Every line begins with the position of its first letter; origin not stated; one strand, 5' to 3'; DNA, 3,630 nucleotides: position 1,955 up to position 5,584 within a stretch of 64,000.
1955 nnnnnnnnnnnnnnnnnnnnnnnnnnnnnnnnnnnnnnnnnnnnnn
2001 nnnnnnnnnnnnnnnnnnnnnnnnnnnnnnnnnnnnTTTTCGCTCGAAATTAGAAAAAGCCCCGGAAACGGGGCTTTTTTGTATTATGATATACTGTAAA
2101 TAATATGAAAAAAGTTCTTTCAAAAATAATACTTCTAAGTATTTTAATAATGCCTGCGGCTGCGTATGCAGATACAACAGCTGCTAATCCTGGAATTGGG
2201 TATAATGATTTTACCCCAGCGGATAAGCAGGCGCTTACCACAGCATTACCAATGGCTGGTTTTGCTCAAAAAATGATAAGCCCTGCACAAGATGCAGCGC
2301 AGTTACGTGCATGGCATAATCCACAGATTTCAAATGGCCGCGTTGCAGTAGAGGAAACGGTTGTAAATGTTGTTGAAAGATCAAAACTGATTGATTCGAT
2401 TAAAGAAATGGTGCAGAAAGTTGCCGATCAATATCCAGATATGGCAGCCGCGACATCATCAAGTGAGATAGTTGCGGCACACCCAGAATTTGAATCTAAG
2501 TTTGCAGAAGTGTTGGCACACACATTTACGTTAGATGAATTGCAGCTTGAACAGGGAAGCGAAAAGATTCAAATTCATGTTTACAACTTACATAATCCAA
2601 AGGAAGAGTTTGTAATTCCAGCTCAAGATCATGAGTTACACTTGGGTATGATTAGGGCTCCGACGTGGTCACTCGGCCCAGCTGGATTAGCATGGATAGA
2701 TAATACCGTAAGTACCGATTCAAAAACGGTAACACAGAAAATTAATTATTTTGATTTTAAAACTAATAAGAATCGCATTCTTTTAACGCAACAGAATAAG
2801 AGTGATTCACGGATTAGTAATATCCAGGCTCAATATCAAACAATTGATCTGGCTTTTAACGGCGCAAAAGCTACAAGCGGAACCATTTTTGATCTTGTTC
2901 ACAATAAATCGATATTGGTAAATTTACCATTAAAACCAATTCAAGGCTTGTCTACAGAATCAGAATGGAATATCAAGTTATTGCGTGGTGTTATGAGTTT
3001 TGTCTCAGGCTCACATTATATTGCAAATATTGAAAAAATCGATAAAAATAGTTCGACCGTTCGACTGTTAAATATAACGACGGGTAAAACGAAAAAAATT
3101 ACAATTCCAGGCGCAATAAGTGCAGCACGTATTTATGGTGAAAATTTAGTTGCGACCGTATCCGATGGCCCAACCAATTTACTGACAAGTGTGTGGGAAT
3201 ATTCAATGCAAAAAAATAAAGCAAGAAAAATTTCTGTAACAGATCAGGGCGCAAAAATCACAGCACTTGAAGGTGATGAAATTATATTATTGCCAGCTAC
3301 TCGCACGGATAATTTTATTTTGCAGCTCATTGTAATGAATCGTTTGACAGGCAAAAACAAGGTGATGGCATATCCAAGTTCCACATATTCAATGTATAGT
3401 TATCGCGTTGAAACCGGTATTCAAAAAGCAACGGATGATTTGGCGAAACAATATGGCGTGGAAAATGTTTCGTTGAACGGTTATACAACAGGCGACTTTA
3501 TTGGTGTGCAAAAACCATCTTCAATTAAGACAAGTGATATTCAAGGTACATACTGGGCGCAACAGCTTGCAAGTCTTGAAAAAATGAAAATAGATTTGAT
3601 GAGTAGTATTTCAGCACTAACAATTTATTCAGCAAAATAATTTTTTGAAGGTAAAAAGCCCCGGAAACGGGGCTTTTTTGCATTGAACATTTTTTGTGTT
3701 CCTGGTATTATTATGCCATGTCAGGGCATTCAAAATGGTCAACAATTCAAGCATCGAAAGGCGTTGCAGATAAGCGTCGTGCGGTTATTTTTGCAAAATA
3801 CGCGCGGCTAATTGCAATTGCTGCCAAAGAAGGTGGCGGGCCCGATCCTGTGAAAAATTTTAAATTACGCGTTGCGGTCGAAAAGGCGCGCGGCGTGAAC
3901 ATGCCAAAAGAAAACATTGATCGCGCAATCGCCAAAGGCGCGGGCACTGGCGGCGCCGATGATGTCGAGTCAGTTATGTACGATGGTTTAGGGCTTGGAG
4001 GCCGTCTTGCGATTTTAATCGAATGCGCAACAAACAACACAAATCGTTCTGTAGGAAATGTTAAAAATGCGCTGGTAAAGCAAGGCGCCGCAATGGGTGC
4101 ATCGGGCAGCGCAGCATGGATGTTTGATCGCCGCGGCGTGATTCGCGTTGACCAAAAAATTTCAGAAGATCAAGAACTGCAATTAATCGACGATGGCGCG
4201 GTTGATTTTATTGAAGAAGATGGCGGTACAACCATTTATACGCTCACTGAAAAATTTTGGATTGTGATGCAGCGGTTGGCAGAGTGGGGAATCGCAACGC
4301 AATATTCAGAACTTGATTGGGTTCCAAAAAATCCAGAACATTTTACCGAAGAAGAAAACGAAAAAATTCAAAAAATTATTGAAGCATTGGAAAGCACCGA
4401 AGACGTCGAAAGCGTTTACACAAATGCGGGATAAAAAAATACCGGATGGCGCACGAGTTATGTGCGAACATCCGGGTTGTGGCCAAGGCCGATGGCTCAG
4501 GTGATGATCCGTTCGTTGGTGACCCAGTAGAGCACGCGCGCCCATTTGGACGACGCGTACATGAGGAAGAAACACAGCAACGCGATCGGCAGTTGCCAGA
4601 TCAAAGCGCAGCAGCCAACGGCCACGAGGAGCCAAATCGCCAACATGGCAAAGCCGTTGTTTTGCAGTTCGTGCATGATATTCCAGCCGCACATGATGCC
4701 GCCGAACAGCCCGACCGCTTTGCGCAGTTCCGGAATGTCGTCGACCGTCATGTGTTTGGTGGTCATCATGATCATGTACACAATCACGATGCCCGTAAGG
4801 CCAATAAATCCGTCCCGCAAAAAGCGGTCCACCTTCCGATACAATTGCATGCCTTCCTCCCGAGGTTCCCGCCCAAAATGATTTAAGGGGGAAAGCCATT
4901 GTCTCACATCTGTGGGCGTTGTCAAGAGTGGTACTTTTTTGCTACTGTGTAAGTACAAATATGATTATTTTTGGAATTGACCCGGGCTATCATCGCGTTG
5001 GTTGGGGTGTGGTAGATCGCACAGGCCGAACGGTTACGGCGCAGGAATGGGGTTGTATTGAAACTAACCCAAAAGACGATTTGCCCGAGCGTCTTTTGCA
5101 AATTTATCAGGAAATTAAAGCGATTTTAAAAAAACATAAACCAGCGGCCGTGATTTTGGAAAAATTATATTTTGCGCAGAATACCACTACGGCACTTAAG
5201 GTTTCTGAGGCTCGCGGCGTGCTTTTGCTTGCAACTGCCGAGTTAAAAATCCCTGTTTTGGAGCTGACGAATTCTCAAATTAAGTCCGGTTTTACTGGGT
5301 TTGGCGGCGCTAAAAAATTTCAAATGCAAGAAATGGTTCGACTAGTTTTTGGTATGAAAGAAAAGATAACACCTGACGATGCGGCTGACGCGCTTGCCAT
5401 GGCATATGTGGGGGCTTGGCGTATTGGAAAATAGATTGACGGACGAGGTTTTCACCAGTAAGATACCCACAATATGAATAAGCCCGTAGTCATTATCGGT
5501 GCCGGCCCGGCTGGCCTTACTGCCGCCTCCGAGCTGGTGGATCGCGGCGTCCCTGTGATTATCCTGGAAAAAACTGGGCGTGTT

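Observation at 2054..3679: Secreted 511-aa protein gene bracketed by two identical 27-nt terminators (direct repeat)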

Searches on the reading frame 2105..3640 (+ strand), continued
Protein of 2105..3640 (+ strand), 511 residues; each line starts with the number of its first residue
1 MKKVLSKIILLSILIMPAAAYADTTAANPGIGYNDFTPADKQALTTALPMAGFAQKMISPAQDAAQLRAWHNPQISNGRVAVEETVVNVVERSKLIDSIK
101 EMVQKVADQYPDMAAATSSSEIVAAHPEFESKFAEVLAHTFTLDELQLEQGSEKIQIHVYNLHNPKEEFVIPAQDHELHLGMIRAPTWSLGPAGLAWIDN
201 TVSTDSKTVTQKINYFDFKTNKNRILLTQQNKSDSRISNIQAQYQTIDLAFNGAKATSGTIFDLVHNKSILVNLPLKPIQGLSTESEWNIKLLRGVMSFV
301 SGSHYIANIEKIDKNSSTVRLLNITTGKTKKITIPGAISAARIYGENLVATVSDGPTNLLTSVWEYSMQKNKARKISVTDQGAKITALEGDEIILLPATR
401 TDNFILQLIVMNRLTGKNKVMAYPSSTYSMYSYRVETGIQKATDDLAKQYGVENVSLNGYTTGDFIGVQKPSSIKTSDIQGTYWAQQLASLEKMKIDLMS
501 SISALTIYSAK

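Call 97: list_cluster_members(proteins=[P0001, P0002, P0145, P0144, P0146])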
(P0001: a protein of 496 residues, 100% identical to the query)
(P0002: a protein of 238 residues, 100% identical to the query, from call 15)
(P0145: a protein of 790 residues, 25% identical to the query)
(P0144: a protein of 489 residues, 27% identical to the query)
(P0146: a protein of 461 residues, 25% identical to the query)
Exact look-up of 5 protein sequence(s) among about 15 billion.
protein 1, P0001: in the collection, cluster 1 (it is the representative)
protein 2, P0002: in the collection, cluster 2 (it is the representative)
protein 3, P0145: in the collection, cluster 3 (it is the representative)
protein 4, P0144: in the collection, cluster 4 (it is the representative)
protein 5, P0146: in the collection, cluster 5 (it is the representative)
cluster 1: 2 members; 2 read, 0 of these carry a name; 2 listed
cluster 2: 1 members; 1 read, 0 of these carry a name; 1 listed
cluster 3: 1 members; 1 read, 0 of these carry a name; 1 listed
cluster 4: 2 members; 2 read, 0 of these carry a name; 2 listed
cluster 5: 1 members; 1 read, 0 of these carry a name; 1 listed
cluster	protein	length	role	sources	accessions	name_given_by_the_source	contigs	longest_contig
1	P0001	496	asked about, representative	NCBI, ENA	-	-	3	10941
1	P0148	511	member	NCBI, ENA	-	-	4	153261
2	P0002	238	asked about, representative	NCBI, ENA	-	-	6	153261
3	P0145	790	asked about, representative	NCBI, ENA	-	-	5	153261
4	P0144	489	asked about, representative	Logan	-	-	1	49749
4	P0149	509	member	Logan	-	-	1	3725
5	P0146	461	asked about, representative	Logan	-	-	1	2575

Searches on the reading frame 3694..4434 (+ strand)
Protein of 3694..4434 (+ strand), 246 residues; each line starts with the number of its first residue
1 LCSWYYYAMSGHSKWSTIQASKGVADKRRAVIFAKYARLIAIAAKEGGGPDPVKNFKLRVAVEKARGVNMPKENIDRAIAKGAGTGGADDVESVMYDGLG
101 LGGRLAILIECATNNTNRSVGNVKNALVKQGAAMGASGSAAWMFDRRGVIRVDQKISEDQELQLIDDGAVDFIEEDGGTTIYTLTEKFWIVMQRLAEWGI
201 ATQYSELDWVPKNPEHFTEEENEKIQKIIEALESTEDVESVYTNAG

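Call 10: search_protein_families(library=pfam, proteins=[window:3694-4434:+], max_evalue=0.1)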
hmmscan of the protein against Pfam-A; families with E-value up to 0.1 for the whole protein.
window:3694-4434:+ (246 aa): 2 families
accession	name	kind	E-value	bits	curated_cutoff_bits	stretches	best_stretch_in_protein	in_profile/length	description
PF01709.26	Transcrip_reg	-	2e-38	132.1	27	1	92-245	2-160/160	TACO1/YebC second and third domain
PF20772.2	TACO1_YebC_N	-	7.4e-28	97.3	36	1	13-84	1-72/73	TACO1/YebC protein N-terminal domain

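Call 15: find_homologous_proteins(query=window:3718-4434:+)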
Query window:3718-4434:+ (238 aa): 7845 proteins with E <= 0.001 among 8000 candidates; the best 120 are listed.
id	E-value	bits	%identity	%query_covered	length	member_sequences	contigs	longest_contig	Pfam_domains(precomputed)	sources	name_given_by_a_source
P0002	7.2e-152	522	100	100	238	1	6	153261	PF01709.27,PF20772.3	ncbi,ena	-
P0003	1.1e-122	426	80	100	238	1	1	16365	PF01709.27,PF20772.3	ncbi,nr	ncbi:MAG: YebC/PmpR family DNA-binding transcriptional regulator [Candidatus Magasanikbacteria bacte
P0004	3.7e-122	424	79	100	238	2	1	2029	PF01709.27,PF20772.3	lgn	-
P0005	5.7e-116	404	75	100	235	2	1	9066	PF01709.27,PF20772.3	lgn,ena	-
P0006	9.3e-114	397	76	100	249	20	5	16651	PF01709.27,PF20772.3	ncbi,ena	-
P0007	1.4e-111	390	76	100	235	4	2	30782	PF01709.27,PF20772.3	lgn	-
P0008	4.2e-111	388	72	99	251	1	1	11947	PF01709.27,PF20772.3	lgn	-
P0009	3.3e-97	343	66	100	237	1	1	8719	PF01709.27,PF20772.3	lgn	-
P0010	2.7e-96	340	65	99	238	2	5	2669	PF01709.27,PF20772.3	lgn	-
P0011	8.9e-85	302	62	100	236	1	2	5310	PF01709.27,PF20772.3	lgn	-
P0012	4.0e-61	225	48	99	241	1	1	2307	PF01709.27,PF20772.3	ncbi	-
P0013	4.9e-60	221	48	99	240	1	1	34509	PF01709.27,PF20772.3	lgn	-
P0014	8.1e-60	220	47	99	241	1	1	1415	PF01709.27,PF20772.3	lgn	-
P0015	3.5e-59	218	47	99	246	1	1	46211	PF01709.27,PF20772.3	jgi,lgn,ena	-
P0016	2.1e-58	216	-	-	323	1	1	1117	PF01709.27,PF20772.3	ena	-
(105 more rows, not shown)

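Call 17: find_encoding_contigs(protein=P0003, flank=10000, max_places=3)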
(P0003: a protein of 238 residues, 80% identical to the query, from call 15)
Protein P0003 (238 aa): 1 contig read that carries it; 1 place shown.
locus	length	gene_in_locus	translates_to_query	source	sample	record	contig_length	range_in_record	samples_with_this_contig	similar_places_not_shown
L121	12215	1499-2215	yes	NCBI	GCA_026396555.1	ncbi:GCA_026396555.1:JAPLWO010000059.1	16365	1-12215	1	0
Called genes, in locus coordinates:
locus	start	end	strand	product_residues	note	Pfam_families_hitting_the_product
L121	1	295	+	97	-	?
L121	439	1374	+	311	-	-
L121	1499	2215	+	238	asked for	PF20772:TACO1_YebC_N, PF01709:Transcrip_reg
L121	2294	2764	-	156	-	-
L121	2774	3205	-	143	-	-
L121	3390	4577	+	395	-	-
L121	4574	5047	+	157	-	PF02075:RuvC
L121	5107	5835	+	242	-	-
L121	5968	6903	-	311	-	PF01872:RibD_C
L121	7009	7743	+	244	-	PF01177:Asp_Glu_race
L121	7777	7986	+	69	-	-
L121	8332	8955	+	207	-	PF01726:LexA_DNA_bind, PF00717:Peptidase_S24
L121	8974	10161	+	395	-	PF05970:PIF1, PF13604:AAA_30, PF13245:AAA_19, PF13401:AAA_22 (weak), PF01443:Viral_helicase1 (faint), PF18335:SH3_13 (weak), PF13538:UvrD_C_2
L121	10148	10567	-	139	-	PF00856:SET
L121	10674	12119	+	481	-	PF13482:RNase_H_2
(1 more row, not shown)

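Call 18: find_encoding_contigs(protein=P0006, flank=10000, max_places=3)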
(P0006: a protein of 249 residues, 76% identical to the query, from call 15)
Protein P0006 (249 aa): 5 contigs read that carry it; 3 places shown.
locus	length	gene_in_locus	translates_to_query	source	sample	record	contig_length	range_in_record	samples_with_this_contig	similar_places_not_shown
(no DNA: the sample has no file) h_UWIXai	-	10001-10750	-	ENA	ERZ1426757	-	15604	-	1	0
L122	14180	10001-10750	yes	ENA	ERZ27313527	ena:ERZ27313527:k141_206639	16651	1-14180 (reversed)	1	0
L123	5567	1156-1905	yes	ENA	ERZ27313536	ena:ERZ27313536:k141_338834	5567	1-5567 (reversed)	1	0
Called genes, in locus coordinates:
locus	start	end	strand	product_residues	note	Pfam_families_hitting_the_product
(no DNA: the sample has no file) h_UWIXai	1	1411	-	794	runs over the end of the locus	PF13491:FtsK_4TM, PF17854:FtsK_alpha, PF01580:FtsK_SpoIIIE, PF09397:FtsK_gamma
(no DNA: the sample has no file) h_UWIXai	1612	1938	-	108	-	-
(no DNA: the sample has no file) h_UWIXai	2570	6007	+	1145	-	PF04563:RNA_pol_Rpb2_1, PF04561:RNA_pol_Rpb2_2, PF04565:RNA_pol_Rpb2_3, PF10385:RNA_pol_Rpb2_45, PF00562:RNA_pol_Rpb2_6, PF04560:RNA_pol_Rpb2_7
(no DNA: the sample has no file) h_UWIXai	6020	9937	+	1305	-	PF04997:RNA_pol_Rpb1_1, PF00623:RNA_pol_Rpb1_2, PF04983:RNA_pol_Rpb1_3, PF05000:RNA_pol_Rpb1_4 (weak), PF04998:RNA_pol_Rpb1_5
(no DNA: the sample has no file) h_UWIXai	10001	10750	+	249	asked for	PF20772:TACO1_YebC_N, PF01709:Transcrip_reg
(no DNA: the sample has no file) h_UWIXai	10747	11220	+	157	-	PF02075:RuvC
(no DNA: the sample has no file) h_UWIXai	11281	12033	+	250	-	-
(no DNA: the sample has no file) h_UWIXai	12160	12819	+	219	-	PF00106:adh_short, PF01370:Epimerase (weak), PF05368:NmrA (faint), PF08659:KR, PF13561:adh_short_C2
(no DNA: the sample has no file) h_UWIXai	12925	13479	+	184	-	PF01726:LexA_DNA_bind, PF00717:Peptidase_S24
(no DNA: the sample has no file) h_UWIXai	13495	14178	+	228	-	?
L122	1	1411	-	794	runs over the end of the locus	PF13491:FtsK_4TM, PF17854:FtsK_alpha, PF01580:FtsK_SpoIIIE, PF09397:FtsK_gamma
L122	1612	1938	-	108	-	-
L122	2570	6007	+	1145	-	PF04563:RNA_pol_Rpb2_1, PF04561:RNA_pol_Rpb2_2, PF04565:RNA_pol_Rpb2_3, PF10385:RNA_pol_Rpb2_45, PF00562:RNA_pol_Rpb2_6, PF04560:RNA_pol_Rpb2_7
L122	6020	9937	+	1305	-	PF04997:RNA_pol_Rpb1_1, PF00623:RNA_pol_Rpb1_2, PF04983:RNA_pol_Rpb1_3, PF05000:RNA_pol_Rpb1_4 (weak), PF04998:RNA_pol_Rpb1_5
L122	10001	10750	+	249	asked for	PF20772:TACO1_YebC_N, PF01709:Transcrip_reg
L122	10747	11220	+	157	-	PF02075:RuvC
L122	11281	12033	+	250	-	-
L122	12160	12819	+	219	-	PF00106:adh_short, PF01370:Epimerase (weak), PF08659:KR, PF13561:adh_short_C2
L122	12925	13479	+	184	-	PF01726:LexA_DNA_bind, PF00717:Peptidase_S24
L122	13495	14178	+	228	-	?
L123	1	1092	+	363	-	?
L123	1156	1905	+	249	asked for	PF20772:TACO1_YebC_N, PF01709:Transcrip_reg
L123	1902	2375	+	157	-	PF02075:RuvC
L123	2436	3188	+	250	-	-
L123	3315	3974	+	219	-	PF00106:adh_short, PF01370:Epimerase (weak), PF08659:KR, PF13561:adh_short_C2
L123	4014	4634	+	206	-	PF01726:LexA_DNA_bind, PF00717:Peptidase_S24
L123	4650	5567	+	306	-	?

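Call 19: find_encoding_contigs(protein=P0007, flank=10000, max_places=3)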
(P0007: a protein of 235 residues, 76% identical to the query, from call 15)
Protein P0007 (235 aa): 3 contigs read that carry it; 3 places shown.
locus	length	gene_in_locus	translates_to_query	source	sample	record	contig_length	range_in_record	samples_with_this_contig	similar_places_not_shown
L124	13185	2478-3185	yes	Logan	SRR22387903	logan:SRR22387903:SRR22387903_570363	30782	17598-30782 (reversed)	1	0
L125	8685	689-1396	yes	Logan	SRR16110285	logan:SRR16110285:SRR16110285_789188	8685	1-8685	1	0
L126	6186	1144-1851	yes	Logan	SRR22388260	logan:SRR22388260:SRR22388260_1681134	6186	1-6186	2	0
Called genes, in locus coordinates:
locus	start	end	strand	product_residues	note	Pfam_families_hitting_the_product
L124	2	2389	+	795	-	?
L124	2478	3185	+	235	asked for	PF20772:TACO1_YebC_N, PF01709:Transcrip_reg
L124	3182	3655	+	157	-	PF02075:RuvC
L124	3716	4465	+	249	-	PF00106:adh_short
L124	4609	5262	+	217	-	PF00106:adh_short, PF13561:adh_short_C2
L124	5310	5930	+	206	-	PF01726:LexA_DNA_bind, PF00717:Peptidase_S24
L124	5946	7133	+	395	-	PF05970:PIF1, PF13604:AAA_30, PF13245:AAA_19, PF13401:AAA_22 (weak), PF01443:Viral_helicase1 (faint), PF18335:SH3_13 (faint), PF13538:UvrD_C_2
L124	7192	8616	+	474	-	PF13482:RNase_H_2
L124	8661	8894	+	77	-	-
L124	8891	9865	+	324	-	PF00294:PfkB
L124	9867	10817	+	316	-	PF01116:F_bP_aldolase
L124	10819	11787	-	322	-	PF02779:Transket_pyr, PF02780:Transketolase_C, PF22613:Transketolase_C_1 (faint)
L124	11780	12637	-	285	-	PF13292:DXP_synthase_N, PF00456:Transketolase_N, PF00676:E1_dh (weak)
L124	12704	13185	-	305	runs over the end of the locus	PF07992:Pyr_redox_2, PF13738:Pyr_redox_3, PF00070:Pyr_redox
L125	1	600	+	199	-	?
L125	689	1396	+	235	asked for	PF20772:TACO1_YebC_N, PF01709:Transcrip_reg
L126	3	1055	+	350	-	?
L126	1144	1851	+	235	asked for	PF20772:TACO1_YebC_N, PF01709:Transcrip_reg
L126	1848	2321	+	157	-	PF02075:RuvC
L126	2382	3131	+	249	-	PF00106:adh_short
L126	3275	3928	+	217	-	PF00106:adh_short, PF13561:adh_short_C2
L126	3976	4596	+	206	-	PF01726:LexA_DNA_bind, PF00717:Peptidase_S24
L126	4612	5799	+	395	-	PF05970:PIF1, PF13604:AAA_30, PF13245:AAA_19, PF13401:AAA_22 (weak), PF01443:Viral_helicase1 (faint), PF18335:SH3_13 (faint), PF13538:UvrD_C_2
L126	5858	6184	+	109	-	?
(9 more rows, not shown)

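Call 26: find_encoding_contigs(protein=P0008, flank=10000, max_places=2)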
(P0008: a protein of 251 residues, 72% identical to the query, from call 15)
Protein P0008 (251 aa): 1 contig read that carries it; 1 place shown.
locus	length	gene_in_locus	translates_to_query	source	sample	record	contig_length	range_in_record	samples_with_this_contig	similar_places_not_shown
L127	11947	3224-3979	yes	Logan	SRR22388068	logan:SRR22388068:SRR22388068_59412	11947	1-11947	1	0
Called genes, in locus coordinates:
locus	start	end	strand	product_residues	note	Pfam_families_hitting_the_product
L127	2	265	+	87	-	?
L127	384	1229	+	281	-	-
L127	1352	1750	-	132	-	-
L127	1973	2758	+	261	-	-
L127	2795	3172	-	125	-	-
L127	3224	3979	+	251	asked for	PF20772:TACO1_YebC_N, PF01709:Transcrip_reg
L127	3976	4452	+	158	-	PF02075:RuvC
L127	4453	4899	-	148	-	-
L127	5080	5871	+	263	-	-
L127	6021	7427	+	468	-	PF00890:FAD_binding_2 (weak), PF01494:FAD_binding_3 (weak), PF01593:Amino_oxidase, PF01946:Thi4 (faint), PF03486:HI0933_like (faint), PF12831:FAD_oxidored (weak), PF13450:NAD_binding_8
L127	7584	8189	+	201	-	PF00106:adh_short, PF13561:adh_short_C2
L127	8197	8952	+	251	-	PF01177:Asp_Glu_race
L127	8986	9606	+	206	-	PF01726:LexA_DNA_bind, PF13412:HTH_24 (faint), PF00717:Peptidase_S24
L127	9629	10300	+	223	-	PF13482:RNase_H_2, PF10108:DNA_pol_B_exo2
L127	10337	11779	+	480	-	PF13482:RNase_H_2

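Call 27: find_encoding_contigs(protein=P0005, flank=10000, max_places=2)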
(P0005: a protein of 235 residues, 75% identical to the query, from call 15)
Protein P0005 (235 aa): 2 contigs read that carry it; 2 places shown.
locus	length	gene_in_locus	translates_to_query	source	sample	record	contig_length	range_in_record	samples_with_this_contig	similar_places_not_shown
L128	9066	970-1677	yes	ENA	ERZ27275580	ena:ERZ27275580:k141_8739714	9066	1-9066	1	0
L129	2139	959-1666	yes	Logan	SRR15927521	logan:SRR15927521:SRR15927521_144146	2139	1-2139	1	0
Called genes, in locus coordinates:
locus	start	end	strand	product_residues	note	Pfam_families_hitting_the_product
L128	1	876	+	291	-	?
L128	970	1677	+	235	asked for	PF20772:TACO1_YebC_N, PF01709:Transcrip_reg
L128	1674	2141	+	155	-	PF02075:RuvC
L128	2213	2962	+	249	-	PF00106:adh_short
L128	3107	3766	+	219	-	PF00106:adh_short, PF08659:KR (weak), PF13561:adh_short_C2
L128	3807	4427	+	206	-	PF01726:LexA_DNA_bind, PF00717:Peptidase_S24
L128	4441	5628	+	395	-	PF05970:PIF1, PF13604:AAA_30, PF13245:AAA_19, PF13401:AAA_22 (weak), PF01443:Viral_helicase1 (faint), PF18335:SH3_13 (weak), PF13538:UvrD_C_2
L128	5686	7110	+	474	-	PF13482:RNase_H_2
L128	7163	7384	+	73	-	-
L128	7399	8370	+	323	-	PF00294:PfkB, PF08543:Phos_pyr_kin (weak)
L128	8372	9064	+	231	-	?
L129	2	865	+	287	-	?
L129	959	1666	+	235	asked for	PF20772:TACO1_YebC_N, PF01709:Transcrip_reg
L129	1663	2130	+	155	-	PF02075:RuvC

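Call 32: find_encoding_contigs(protein=P0002, flank=6000, max_places=10)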
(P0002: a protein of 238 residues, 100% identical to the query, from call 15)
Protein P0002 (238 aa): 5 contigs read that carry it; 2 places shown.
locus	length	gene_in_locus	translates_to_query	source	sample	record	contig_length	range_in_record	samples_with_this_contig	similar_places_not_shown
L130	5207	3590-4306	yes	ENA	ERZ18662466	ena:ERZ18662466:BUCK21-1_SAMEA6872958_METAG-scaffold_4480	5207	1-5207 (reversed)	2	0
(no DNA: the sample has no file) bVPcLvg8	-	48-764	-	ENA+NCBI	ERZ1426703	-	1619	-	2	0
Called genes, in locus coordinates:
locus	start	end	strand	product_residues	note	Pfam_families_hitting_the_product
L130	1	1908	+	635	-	?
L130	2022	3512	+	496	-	-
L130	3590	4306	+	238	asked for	PF20772:TACO1_YebC_N, PF01709:Transcrip_reg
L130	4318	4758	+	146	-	-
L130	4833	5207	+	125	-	?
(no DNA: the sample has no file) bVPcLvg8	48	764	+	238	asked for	PF20772:TACO1_YebC_N, PF01709:Transcrip_reg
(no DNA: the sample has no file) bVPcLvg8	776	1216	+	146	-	-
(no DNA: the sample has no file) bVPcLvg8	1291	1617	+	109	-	?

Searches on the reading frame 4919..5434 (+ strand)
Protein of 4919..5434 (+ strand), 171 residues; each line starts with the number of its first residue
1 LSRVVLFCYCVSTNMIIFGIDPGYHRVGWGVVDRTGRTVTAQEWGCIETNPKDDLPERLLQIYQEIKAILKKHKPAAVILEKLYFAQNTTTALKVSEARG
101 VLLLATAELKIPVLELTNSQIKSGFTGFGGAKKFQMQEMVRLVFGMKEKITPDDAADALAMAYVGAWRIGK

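Call 42: search_protein_families(library=pfam, max_evalue=0.00001, proteins=[window:4919-5434:+])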
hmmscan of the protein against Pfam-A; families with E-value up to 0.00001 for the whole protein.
window:4919-5434:+ (171 aa): 1 family
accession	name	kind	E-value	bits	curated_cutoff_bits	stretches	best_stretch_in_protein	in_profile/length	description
PF02075.23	RuvC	-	4.7e-42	143.8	22.2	1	17-162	1-145/148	Crossover junction endodeoxyribonuclease RuvC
